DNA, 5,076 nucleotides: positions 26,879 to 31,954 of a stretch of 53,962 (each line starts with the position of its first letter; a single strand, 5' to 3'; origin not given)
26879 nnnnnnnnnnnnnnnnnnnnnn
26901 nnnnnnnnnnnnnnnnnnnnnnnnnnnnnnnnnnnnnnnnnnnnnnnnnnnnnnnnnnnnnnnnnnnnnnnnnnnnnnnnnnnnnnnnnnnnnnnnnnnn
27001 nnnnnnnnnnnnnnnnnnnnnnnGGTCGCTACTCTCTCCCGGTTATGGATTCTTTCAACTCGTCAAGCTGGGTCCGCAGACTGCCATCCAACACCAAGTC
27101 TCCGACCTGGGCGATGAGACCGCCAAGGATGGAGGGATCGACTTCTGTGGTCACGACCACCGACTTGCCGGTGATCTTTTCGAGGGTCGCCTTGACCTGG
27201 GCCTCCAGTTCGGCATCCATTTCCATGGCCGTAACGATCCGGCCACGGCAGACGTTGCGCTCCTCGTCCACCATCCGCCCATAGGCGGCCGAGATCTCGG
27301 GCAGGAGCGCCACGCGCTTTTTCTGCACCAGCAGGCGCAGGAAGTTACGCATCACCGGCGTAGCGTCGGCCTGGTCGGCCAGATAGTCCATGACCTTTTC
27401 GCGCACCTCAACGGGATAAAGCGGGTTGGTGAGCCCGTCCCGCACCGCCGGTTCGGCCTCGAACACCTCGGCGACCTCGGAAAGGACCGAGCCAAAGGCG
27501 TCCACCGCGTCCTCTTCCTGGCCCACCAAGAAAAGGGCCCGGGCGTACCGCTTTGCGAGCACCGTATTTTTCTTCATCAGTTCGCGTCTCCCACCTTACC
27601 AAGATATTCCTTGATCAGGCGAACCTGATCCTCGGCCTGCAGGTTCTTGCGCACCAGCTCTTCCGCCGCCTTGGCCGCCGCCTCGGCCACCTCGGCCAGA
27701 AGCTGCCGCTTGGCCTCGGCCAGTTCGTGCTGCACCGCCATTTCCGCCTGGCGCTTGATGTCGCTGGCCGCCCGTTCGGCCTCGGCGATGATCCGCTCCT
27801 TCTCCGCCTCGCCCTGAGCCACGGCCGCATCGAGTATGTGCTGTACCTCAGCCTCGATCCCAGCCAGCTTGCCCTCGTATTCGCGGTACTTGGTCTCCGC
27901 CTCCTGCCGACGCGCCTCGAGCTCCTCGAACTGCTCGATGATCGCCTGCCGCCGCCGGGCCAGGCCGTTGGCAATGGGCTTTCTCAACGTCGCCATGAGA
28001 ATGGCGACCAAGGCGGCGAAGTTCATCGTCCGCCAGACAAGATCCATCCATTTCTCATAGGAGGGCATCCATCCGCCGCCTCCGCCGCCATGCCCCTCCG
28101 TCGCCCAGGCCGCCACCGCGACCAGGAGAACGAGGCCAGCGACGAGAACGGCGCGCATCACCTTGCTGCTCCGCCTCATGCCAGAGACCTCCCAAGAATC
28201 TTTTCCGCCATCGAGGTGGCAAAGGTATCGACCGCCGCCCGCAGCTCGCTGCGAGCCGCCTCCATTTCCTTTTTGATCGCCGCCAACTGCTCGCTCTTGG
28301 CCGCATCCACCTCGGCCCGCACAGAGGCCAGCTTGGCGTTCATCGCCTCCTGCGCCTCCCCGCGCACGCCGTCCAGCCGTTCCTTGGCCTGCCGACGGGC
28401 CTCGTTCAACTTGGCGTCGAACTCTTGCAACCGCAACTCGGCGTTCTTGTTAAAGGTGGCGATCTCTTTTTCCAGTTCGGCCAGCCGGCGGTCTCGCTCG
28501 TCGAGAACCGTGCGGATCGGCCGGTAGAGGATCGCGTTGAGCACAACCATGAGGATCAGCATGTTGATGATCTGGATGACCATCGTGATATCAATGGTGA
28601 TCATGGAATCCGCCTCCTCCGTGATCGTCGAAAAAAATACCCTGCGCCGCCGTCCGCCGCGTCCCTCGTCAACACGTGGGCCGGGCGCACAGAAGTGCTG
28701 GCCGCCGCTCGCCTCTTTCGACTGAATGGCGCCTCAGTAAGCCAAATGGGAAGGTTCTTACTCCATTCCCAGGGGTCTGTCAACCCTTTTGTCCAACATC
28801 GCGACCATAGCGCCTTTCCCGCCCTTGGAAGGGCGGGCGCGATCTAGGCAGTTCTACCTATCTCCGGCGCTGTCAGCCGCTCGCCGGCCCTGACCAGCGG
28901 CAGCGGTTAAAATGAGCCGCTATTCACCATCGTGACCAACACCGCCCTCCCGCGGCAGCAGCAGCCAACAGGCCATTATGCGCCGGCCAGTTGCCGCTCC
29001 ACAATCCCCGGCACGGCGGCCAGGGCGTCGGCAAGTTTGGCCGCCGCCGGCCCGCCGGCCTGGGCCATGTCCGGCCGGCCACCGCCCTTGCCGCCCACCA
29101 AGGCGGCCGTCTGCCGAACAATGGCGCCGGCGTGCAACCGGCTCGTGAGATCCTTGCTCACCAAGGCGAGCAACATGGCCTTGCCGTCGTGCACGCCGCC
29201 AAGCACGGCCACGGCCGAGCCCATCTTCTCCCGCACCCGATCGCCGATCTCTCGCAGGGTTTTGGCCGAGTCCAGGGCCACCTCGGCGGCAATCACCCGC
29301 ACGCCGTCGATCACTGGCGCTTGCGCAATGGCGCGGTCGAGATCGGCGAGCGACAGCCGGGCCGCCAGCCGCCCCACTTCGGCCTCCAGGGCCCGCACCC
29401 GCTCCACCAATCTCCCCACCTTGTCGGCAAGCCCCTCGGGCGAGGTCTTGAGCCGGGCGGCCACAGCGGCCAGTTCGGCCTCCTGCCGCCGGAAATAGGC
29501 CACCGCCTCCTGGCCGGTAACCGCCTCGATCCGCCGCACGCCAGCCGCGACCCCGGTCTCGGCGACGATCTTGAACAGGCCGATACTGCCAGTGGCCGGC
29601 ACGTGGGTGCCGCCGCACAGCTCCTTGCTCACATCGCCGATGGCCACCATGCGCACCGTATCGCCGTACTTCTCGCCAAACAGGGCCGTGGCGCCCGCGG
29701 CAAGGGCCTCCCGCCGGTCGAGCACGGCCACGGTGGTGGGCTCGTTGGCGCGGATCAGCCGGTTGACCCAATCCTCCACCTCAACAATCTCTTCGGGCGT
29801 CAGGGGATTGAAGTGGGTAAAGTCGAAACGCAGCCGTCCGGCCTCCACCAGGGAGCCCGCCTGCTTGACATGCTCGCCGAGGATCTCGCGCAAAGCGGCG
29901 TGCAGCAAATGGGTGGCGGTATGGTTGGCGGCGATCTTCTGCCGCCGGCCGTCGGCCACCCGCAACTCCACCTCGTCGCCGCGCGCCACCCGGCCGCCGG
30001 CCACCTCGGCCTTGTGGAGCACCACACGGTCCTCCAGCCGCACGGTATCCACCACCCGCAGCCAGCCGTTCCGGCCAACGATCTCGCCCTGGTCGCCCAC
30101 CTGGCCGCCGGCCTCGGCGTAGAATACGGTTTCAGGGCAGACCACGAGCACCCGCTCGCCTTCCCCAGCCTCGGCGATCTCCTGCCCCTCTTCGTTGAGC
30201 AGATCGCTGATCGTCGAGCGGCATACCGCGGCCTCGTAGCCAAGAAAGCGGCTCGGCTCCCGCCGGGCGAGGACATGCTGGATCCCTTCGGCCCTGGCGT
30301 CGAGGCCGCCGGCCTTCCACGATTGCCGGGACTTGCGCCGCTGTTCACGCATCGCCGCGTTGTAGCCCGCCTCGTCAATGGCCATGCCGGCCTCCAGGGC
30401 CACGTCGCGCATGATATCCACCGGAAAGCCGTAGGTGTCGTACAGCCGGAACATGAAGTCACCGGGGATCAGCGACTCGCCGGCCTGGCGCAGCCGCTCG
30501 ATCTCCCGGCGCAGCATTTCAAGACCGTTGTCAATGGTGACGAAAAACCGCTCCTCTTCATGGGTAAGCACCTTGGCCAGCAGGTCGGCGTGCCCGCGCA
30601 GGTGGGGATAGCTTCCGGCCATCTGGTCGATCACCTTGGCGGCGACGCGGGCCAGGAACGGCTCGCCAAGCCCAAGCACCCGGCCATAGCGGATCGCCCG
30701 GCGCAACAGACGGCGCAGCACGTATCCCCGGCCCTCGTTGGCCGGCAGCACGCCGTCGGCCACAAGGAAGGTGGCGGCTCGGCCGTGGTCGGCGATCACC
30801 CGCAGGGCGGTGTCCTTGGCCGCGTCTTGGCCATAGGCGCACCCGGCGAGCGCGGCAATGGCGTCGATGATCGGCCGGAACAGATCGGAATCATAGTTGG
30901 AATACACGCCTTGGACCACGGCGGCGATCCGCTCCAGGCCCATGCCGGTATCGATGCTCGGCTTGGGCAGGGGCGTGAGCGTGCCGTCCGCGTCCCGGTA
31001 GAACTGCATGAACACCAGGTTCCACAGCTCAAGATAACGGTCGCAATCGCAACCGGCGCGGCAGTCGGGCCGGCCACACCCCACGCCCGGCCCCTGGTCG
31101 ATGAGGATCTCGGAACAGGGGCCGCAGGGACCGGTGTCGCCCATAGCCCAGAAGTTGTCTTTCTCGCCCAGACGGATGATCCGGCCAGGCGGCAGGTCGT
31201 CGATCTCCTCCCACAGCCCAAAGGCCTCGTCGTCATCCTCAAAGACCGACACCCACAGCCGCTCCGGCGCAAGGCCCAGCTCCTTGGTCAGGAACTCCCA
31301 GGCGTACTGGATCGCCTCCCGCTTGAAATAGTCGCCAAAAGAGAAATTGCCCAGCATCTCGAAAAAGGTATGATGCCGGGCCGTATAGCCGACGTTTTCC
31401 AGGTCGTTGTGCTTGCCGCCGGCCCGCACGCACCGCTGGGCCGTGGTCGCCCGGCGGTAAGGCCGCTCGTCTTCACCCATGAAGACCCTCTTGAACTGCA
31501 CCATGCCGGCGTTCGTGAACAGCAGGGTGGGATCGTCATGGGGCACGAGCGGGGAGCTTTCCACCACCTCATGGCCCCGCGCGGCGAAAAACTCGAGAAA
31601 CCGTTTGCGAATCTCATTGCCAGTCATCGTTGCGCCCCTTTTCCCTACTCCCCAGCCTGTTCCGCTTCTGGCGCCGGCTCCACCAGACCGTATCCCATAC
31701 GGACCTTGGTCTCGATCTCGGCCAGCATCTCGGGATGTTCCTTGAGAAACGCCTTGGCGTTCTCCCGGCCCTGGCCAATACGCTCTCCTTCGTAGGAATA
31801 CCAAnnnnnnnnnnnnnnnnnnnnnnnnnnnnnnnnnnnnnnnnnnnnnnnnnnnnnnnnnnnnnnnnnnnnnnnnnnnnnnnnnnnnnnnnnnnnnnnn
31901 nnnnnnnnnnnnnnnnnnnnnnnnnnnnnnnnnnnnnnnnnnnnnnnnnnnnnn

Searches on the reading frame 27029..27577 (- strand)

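Call 13: search_protein_families(library=pfam, proteins=[window:27029-27577:-], max_evalue=0.001)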
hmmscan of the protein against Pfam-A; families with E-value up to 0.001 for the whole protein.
window:27029-27577:- (182 aa): 1 family
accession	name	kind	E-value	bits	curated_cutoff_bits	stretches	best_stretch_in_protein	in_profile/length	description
PF00213.23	OSCP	-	7.7e-48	163.3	22.3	1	7-177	1-171/172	ATP synthase delta (OSCP) subunit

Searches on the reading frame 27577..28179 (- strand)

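Call 13: search_protein_families(library=pfam, proteins=[window:27577-28179:-], max_evalue=0.001)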
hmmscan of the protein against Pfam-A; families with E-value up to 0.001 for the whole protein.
window:27577-28179:- (200 aa): 1 family
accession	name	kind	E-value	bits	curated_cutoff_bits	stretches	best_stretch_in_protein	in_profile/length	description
PF00430.23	ATP-synt_B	-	6.5e-16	59.1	28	1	47-176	2-131/132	ATP synthase B/B' CF(0)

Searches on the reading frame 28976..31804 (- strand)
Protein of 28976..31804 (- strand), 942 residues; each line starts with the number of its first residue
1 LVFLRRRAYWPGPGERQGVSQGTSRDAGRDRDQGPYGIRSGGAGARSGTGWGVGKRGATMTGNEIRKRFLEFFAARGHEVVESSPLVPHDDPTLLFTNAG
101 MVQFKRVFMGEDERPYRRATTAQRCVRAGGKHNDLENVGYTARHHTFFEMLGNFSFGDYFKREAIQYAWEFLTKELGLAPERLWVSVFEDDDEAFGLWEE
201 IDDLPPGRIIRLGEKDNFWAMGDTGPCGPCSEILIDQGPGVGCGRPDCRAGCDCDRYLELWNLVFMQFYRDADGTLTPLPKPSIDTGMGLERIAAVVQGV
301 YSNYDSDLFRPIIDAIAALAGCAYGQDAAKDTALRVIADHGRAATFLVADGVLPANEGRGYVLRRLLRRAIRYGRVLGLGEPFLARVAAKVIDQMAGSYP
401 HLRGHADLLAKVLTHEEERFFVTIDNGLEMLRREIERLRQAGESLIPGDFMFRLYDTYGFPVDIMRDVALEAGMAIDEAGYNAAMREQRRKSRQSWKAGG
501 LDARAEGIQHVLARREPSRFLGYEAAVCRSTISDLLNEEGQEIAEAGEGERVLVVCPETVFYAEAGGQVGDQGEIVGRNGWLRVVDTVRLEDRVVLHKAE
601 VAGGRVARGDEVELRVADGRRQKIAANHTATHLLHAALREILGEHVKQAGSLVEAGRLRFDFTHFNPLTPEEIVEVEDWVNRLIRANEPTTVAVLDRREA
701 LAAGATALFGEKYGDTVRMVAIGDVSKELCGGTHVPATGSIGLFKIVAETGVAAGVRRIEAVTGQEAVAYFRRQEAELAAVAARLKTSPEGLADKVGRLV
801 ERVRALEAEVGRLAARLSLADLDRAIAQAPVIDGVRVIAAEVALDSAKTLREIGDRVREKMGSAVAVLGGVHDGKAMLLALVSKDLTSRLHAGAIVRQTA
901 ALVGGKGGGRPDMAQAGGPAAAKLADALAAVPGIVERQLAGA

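Call 13: search_protein_families(library=pfam, proteins=[window:28976-31804:-], max_evalue=0.001)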
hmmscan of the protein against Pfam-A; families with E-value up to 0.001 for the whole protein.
window:28976-31804:- (942 aa): 3 families
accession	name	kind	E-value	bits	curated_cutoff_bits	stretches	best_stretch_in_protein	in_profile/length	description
PF01411.24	tRNA-synt_2c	-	4.6e-209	696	30.3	1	64-616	1-548/552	tRNA synthetases class II (A)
PF07973.19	tRNA_SAD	-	3.9e-17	62.4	24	1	717-760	1-44/44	Threonyl and Alanyl tRNA synthetase second additional domain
PF02272.25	DHHA1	-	2.1e-14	54.2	25.9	1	836-932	3-97/102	DHHA1 domain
